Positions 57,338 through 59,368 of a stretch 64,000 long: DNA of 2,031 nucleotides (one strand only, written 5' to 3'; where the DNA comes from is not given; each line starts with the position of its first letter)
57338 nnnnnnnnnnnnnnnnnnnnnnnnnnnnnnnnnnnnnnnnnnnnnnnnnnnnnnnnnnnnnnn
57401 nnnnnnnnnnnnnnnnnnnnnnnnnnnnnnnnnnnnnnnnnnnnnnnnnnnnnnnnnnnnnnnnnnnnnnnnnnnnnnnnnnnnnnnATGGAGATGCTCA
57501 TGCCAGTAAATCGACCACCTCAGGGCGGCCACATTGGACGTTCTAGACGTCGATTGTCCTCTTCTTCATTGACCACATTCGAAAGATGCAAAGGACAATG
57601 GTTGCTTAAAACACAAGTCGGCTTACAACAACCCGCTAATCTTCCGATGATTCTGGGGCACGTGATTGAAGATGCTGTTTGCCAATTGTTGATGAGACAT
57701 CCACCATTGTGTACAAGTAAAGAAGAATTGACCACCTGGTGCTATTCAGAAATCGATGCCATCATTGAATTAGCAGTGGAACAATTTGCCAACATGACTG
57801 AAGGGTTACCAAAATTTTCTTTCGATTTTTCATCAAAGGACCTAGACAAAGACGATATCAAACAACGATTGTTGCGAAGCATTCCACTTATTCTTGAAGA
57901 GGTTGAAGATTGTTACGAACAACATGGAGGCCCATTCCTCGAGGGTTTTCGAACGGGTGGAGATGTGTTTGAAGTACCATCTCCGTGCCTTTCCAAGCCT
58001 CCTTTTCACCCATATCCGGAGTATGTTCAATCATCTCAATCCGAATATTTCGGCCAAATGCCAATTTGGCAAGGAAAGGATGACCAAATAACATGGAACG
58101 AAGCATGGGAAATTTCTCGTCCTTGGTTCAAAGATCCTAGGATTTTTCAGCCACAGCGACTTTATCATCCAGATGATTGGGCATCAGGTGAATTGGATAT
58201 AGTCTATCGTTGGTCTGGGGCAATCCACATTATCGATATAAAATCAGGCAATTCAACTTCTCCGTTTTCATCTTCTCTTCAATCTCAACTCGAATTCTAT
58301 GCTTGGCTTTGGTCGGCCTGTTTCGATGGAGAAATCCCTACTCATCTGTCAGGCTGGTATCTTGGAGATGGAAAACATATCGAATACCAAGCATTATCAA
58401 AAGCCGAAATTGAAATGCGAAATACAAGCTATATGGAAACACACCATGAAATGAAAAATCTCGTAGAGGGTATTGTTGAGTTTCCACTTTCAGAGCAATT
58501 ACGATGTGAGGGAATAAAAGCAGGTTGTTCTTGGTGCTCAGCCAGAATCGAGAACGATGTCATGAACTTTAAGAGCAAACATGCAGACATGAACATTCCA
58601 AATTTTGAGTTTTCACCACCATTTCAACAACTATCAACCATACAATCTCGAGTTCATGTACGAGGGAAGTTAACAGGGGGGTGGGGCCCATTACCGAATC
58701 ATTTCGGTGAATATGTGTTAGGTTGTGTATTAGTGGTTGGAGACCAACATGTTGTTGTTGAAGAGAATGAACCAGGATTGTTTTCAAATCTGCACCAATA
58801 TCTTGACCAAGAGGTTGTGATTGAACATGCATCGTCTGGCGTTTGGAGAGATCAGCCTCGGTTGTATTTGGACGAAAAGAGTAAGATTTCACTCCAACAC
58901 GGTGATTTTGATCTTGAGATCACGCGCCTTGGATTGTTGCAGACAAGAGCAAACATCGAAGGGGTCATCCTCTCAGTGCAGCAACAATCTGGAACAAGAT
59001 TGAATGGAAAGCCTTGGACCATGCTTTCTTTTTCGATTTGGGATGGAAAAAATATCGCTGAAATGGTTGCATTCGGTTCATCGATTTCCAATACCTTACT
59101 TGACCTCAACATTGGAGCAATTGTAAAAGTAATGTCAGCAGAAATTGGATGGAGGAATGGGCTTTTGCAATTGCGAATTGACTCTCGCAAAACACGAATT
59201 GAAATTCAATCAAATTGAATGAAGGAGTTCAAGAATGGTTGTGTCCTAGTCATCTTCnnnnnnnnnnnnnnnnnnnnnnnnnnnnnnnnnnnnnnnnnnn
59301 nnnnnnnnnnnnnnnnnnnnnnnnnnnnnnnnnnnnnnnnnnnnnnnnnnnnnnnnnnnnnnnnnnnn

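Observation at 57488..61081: Tandem paralogous Cas4/RecB-like Fe-S nucleases fused to RPA-like OB folds, start-stop coupled to ABCE1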

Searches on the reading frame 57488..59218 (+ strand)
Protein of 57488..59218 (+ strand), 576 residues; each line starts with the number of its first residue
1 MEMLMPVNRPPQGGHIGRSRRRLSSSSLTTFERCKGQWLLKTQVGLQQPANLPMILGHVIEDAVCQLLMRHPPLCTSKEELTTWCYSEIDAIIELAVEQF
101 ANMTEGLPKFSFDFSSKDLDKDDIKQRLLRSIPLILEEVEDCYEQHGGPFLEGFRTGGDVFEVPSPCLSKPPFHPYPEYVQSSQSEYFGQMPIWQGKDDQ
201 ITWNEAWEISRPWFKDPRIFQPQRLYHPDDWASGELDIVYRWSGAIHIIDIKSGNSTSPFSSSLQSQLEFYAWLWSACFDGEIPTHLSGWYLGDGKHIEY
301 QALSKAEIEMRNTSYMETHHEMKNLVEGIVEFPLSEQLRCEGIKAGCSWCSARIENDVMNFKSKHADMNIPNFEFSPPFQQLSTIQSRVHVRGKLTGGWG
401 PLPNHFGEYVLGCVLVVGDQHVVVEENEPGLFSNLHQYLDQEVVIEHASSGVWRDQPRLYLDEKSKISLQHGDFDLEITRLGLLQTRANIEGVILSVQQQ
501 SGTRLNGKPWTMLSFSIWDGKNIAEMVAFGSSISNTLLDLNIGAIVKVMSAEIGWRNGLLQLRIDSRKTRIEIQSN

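Call 3: search_protein_families(library=pfam, proteins=[window:57488-59218:+], max_evalue=1)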
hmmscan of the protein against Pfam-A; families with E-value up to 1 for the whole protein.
window:57488-59218:+ (576 aa): 2 families
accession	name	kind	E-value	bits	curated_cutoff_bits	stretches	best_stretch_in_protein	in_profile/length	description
PF12705.13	PDDEXK_1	-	2.4e-09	37.9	22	2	233-353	125-243/247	PD-(D/E)XK nuclease superfamily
PF01336.31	tRNA_anti-codon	-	0.027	14.9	27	1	490-566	3-71/75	OB-fold nucleic acid binding domain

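Call 5: search_solved_structures(query=window:57488-59218:+, max_evalue=10)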
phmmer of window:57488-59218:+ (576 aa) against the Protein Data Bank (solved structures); distinct sequences matched with E-value up to 10: 7.
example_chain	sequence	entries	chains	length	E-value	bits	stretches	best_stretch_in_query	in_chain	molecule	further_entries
8aa9_A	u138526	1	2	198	0.055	14.8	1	458-568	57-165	Replication factor A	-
8aaj_A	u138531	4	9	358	0.19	13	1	461-568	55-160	Replication factor A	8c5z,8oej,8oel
1twd_A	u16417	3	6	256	0.28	12.5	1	433-473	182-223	Copper homeostasis protein cutC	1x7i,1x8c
8aas_A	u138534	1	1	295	0.39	12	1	487-568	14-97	Replication factor A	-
3vjz_A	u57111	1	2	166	0.47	11.7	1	80-176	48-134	Putative uncharacterized protein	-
3wur_A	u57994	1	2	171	0.5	11.6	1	80-176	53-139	Uncharacterized protein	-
6lkf_A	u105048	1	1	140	0.72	11.1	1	286-324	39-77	AcrIIA5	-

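Call 8: search_protein_families(library=ncbifam, proteins=[window:57488-59218:+], max_evalue=1)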
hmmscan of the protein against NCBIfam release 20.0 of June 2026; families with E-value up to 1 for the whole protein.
window:57488-59218:+ (576 aa): 2 families
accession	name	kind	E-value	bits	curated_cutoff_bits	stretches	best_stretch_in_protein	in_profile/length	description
NF006255.0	PRK08402.1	equivalog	0.16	10.9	442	1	502-571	90-159/355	replication factor A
TIGR00372.1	cas4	equivalog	0.2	11.4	65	0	231-284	67-118/180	CRISPR-associated protein Cas4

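Call 10: find_homologous_proteins(query=window:57488-59218:+)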
Query window:57488-59218:+ (576 aa): 321 proteins with E <= 0.001 among 4765 candidates; the best 120 are listed.
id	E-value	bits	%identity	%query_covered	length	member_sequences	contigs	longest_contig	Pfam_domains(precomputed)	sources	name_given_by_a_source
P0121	0.0e+0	1337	99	99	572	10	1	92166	PF12705.14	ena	-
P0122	0.0e+0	1127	82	99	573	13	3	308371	PF12705.14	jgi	jgi:hypothetical protein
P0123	2.0e-283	959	69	99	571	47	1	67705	PF12705.14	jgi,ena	-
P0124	9.5e-243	825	61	99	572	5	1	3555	PF12705.14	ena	-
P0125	3.0e-181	622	48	99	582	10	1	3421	PF12705.14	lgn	-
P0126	5.5e-181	621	50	99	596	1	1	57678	PF12705.14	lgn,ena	-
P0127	1.8e-180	619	49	99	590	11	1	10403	PF12705.14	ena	-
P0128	2.2e-180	619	47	99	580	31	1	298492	PF12705.14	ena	-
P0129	4.4e-180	618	49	98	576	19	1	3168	PF12705.14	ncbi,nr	ncbi:MAG: PD-(D/E)XK nuclease family protein [Candidatus Poseidonia sp.]|nr:PD-(D/E)XK nuclease fami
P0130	1.7e-179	616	48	99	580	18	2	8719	PF12705.14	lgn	-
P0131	9.4e-177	607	50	97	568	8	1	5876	PF12705.14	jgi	jgi:hypothetical protein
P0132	3.9e-176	605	48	99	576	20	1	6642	PF12705.14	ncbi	-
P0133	1.3e-175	603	48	99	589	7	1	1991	PF12705.14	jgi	jgi:hypothetical protein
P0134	1.4e-175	603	48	99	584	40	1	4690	PF12705.14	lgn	-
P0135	2.6e-175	602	47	99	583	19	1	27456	PF12705.14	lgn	-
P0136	4.1e-175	602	47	99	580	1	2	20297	PF12705.14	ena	-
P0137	8.2e-175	601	46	99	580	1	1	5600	PF12705.14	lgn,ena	-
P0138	1.3e-174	600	46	99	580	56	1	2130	PF12705.14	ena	-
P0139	3.8e-174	598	47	99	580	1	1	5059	PF12705.14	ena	-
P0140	5.7e-174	598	49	99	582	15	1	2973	PF12705.14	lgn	-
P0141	6.2e-174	598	47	99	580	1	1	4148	PF12705.14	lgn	-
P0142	1.7e-173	596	47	99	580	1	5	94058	PF12705.14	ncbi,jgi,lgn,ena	-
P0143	1.7e-173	596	47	99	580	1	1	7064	PF12705.14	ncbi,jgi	-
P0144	1.9e-173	596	47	99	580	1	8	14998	PF12705.14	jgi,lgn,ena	-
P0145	2.0e-173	596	48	99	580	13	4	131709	PF12705.14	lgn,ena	-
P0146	2.2e-173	596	47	99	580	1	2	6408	PF12705.14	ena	-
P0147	2.5e-173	596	49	99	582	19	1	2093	PF12705.14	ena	-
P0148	2.8e-173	595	47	99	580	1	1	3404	PF12705.14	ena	-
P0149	3.0e-173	595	47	99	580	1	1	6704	PF12705.14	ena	-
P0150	3.0e-173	595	47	99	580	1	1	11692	PF12705.14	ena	-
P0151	4.4e-173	595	47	99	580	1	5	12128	PF12705.14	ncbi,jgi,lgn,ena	-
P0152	5.6e-173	594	48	99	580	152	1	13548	PF12705.14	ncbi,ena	-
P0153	6.3e-173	594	47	99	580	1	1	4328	PF12705.14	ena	-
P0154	6.9e-173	594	48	99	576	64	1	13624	PF12705.14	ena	-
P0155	1.1e-172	593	46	99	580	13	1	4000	PF12705.14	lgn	-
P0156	1.9e-172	593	47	99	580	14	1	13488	PF12705.14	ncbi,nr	ncbi:MAG: hypothetical protein CMA10_06010 [Euryarchaeota archaeon]|nr:hypothetical protein [Euryarc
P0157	2.0e-172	593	47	99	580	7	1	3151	PF12705.14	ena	-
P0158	2.6e-172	592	46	99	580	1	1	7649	PF12705.14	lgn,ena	-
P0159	3.4e-172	592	48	99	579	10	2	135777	PF12705.14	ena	-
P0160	4.7e-172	591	48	99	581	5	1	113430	PF12705.14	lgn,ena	-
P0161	5.9e-172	591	47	99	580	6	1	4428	PF12705.14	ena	-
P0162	6.3e-172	591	48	97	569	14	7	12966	PF12705.14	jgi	jgi:hypothetical protein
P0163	8.0e-172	591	47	99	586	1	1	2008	PF12705.14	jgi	-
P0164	4.2e-171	588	48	99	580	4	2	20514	PF12705.14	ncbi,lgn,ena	-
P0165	9.3e-171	587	46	99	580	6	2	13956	PF12705.14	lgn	-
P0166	1.5e-170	586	49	97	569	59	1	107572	PF12705.14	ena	-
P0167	2.0e-170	586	46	99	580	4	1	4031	PF12705.14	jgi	-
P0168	3.6e-170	585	48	99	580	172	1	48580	PF12705.14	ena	-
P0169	6.5e-170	584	47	99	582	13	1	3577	PF12705.14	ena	-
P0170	6.8e-170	584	47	99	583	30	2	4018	PF12705.14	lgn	-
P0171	1.6e-169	583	45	99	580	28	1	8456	PF12705.14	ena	-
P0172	2.3e-169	583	46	99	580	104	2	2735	PF12705.14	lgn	-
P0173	4.7e-169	581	47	99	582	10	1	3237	PF12705.14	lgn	-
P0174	8.3e-169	581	47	99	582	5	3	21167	PF12705.14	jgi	-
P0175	4.2e-168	578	46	99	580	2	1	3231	PF12705.14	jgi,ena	-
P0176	5.0e-168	578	46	99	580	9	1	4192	PF12705.14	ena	-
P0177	1.5e-167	576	46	99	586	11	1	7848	PF12705.14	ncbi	-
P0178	1.6e-167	576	45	99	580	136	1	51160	PF12705.14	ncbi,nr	ncbi:MAG: PD-(D/E)XK nuclease family protein [Candidatus Thermoplasmatota archaeon]|nr:PD-(D/E)XK nu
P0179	3.3e-167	575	46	99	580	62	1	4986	PF12705.14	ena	-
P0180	4.4e-167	575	48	99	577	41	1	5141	PF12705.14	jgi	-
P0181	4.6e-167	575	46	99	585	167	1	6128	PF12705.14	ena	-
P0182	6.9e-167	574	46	99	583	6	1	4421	PF12705.14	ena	-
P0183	2.4e-166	573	47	99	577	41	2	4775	PF12705.14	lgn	-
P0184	4.0e-166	572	47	94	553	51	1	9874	PF12705.14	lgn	-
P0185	1.2e-165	570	46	99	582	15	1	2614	PF12705.14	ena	-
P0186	4.8e-165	568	47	94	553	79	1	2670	PF12705.14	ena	-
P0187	6.6e-165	568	45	99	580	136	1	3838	PF12705.14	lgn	-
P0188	9.9e-165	567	46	99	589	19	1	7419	PF12705.14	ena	-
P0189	1.6e-164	567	46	99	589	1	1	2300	PF12705.14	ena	-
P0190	2.1e-164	566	49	97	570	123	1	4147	PF12705.14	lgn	-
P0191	2.4e-164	566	46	97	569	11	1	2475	PF12705.14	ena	-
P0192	2.5e-164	566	46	99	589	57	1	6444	PF12705.14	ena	-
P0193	3.1e-164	566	47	93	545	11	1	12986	PF12705.14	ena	-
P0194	3.5e-164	565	46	99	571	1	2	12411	PF12705.14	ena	-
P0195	4.4e-164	565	46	99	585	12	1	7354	PF12705.14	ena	-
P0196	4.8e-164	565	47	99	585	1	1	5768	PF12705.14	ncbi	-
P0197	1.4e-163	563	45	99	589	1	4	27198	PF12705.14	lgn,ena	-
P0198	1.4e-163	563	45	99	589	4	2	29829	PF12705.14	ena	-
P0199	1.5e-163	563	45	99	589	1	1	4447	PF12705.14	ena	-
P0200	2.1e-163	563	45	99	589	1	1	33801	PF12705.14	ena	-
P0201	3.4e-163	562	46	99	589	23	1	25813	PF12705.14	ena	-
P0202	5.3e-163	561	46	99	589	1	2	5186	PF12705.14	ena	-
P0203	9.9e-163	561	45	99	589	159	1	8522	PF12705.14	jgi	-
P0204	1.3e-162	560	45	99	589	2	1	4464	PF12705.14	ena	-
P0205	1.4e-162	560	45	99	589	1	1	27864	PF12705.14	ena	-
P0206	1.6e-162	560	46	94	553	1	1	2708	PF12705.14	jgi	jgi:hypothetical protein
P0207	2.4e-162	559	46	99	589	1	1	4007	PF12705.14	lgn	-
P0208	2.5e-162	559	45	99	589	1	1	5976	PF12705.14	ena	-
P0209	2.7e-162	559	46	98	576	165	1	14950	PF12705.14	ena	-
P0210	2.9e-162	559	45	98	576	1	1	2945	PF12705.14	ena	-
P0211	3.3e-162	559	45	99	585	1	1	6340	PF12705.14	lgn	-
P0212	3.6e-162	559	46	94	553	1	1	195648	PF12705.14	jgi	jgi:hypothetical protein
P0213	5.3e-162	558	46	99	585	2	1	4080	PF12705.14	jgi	jgi:hypothetical protein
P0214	6.5e-162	558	45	98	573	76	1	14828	PF12705.14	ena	-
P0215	9.1e-162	557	45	98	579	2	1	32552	PF12705.14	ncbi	-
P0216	1.1e-161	557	45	99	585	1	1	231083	PF12705.14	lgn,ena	-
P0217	1.1e-161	557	46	94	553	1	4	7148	PF12705.14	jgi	jgi:hypothetical protein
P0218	1.5e-161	557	46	99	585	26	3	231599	PF12705.14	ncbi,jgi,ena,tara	tara:strand:- start:2732 stop:4489 length:1758 start_codon:yes stop_codon:yes gene_type:complete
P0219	1.6e-161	557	45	97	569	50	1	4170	PF12705.14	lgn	-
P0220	1.9e-161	556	45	99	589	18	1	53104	PF12705.14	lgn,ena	-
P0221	2.2e-161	556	46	99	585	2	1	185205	PF12705.14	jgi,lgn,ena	jgi:hypothetical protein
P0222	2.2e-161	556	45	99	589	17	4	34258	PF12705.14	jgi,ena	-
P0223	2.8e-161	556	46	94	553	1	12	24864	PF12705.14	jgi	jgi:hypothetical protein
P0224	2.9e-161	556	45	99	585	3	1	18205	PF12705.14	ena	-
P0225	4.6e-161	555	45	99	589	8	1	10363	PF12705.14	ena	-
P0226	5.3e-161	555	46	94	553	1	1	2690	PF12705.14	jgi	jgi:hypothetical protein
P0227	6.7e-161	555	45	99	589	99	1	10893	PF12705.14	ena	-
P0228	7.4e-161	554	45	98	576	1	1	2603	PF12705.14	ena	-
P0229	9.5e-161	554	45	94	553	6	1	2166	PF12705.14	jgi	jgi:hypothetical protein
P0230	1.1e-160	554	46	99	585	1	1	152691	PF12705.14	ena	-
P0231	1.1e-160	554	45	98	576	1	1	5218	PF12705.14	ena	-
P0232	1.4e-160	553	45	99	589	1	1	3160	PF12705.14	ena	-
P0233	1.4e-160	553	46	99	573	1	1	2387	PF12705.14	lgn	-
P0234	1.5e-160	553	45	99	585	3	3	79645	PF12705.14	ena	-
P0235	1.6e-160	553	46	98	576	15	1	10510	PF12705.14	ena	-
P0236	2.0e-160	553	44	99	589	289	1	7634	PF12705.14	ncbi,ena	-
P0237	2.1e-160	553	45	99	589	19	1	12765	PF12705.14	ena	-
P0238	2.2e-160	553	45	99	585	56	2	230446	PF12705.14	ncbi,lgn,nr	ncbi:MAG: PD-(D/E)XK nuclease family protein [Candidatus Poseidoniaceae archaeon]|nr:PD-(D/E)XK nucl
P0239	2.3e-160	553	45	99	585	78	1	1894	PF12705.14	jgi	jgi:hypothetical protein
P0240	3.6e-160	552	46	99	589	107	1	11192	PF12705.14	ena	-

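Call 33: predict_structure(alignment_id=A2)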
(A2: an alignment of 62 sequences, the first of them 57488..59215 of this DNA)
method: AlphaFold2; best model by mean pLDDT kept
length: 576 residues; sequences in the alignment: 62
mean_pLDDT: 90.8   pTM: 0.90
mean pLDDT of the five models: 90.8, 90.2, 89.2, 88.6, 87.7
residues with pLDDT >= 90: 422; 70-90: 120; 50-70: 26; < 50: 8
segments of 3 or more residues with pLDDT < 50: 13-17
pLDDT, mean of each block of 10 residues (from residue 1): 71 50 90 95 88 91 97 98 98 95 81 69 97 98 97 92 93 83 69 95 98 92 88 95 97 94 96 96 97 97 97 96 93 94 87 88 76 90 95 96 81 96 91 95 97 92 94 90 96 93 80 95 96 93 94 91 95 85
secondary structure, 60 per line:
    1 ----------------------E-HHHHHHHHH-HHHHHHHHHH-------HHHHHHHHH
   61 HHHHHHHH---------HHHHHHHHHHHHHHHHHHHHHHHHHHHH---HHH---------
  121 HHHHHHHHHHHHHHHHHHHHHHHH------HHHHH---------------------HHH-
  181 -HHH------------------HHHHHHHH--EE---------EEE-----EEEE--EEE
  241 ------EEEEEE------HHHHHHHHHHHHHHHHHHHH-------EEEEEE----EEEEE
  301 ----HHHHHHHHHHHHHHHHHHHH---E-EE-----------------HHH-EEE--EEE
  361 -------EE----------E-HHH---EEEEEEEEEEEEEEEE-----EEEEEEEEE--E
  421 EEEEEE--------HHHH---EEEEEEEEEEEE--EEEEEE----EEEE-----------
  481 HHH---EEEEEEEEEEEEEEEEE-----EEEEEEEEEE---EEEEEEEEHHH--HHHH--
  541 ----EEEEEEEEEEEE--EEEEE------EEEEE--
elements in order: H25-33 H35-44 H52-68 H78-105 H121-144 H151-155 H203-210 E224-226 E232-235 E238-240 E247-252 H259-278 E286-291 E296-300 H305-324 E353-355 E358-360 E388-403 E409-417 E420-426 H435-438 E442-453 E456-461 E466-469 E487-503 E509-518 E522-529 H535-538 E545-556 E559-563 E570-574

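Call 36: fold_search(model_id=the predicted structure, library=pdb)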
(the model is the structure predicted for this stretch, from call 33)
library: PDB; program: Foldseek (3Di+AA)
matches with E <= 10: 811; with E <= 0.001: 105
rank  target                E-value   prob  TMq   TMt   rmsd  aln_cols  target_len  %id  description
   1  4gop_C                2.4e-09  1.00  0.14  0.19  15.1       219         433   11  Structure and Conformational Change of a Replication Protein A Heterotrimer Bound to ssDNA (released 2012-11-28)
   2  2oq0_B                2.7e-08  1.00  0.12  0.32  13.2       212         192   11  Crystal Structure of the First HIN-200 Domain of Interferon-Inducible Protein 16 (released 2007-02-27)
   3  3rnu_A                3.2e-08  1.00  0.12  0.32  12.8       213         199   14  Structural Basis of Cytosolic DNA Sensing by Innate Immune Receptors (released 2012-04-25)
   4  8x70_A                3.4e-08  1.00  0.13  0.33  12.3       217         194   12  The Crystal Structure of IFI16 from Biortus. (released 2023-12-27)
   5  2oq0_C                4.4e-08  1.00  0.13  0.33  13.3       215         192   12  Crystal Structure of the First HIN-200 Domain of Interferon-Inducible Protein 16 (released 2007-02-27)
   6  1jmc_A                4.7e-08  1.00  0.14  0.31  14.0       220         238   11  SINGLE STRANDED DNA-BINDING DOMAIN OF HUMAN REPLICATION PROTEIN A BOUND TO SINGLE STRANDED DNA, RPA70 SUBUNIT, RESIDUE (released 1997-10-16)
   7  4qgu_B                5.0e-08  1.00  0.12  0.32  13.3       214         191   12  protein domain complex with ssDNA (released 2015-06-17)
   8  4l5t_C                7.2e-08  1.00  0.12  0.34  13.6       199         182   14  Crystal structure of the tetrameric p202 HIN2 (released 2013-07-31)
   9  3rln                  8.1e-08  1.00  0.12  0.31  13.2       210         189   13  Structural Basis of Cytosolic DNA Recognition by Innate Immune Receptors (released 2012-04-25)
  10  8x70_C                8.5e-08  1.00  0.13  0.31  12.9       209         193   11  The Crystal Structure of IFI16 from Biortus. (released 2023-12-27)
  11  8idx_A                9.5e-08  1.00  0.13  0.35  12.3       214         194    9  Structure of p205 HIN (released 2024-02-14)
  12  8x70_D                1.0e-07  1.00  0.12  0.33  12.9       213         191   12  The Crystal Structure of IFI16 from Biortus. (released 2023-12-27)
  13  5yzw_B                1.1e-07  1.00  0.13  0.32  13.3       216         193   11  Crystal structure of p204 HINb domain (released 2018-12-19)
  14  4jbm_B                1.1e-07  1.00  0.12  0.32  12.3       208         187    9  Structure of murine DNA binding protein bound with ds DNA (released 2013-06-26)
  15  3b6y_B                1.1e-07  1.00  0.12  0.34  12.6       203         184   15  Crystal Structure of the Second HIN-200 Domain of Interferon-Inducible Protein 16 (released 2007-11-13)
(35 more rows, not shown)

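Call 49: search_protein_families(library=padloc, proteins=[window:57488-59218:+], max_evalue=0.1)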
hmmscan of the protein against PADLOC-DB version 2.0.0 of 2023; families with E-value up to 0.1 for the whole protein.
window:57488-59218:+ (576 aa): 3 families
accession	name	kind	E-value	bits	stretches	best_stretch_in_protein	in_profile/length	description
PDLC00060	DruK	-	1.4e-06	25.9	1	223-354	134-257/347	PD-(D/E)XK nuclease superfamily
PDLC00059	DruK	-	2.2e-05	21.8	1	230-296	124-190/326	PD-(D/E)XK nuclease superfamily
PDLC00943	Cas4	-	0.054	11.4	0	231-284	67-118/180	CRISPR-associated protein Cas4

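Call 50: search_protein_families(library=phrogs, proteins=[window:57488-59218:+], max_evalue=0.1)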
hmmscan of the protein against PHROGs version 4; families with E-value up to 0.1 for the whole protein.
window:57488-59218:+ (576 aa): 3 families
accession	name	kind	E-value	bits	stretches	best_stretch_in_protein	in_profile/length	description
phrog_69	-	DNA, RNA and nucleotide metabolism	0.00076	19.6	0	231-328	205-304/501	exonuclease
phrog_298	-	DNA, RNA and nucleotide metabolism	0.0073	16.7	1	219-302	153-237/293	exonuclease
phrog_1218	-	DNA, RNA and nucleotide metabolism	0.042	14.1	0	20-58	7-47/364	exonuclease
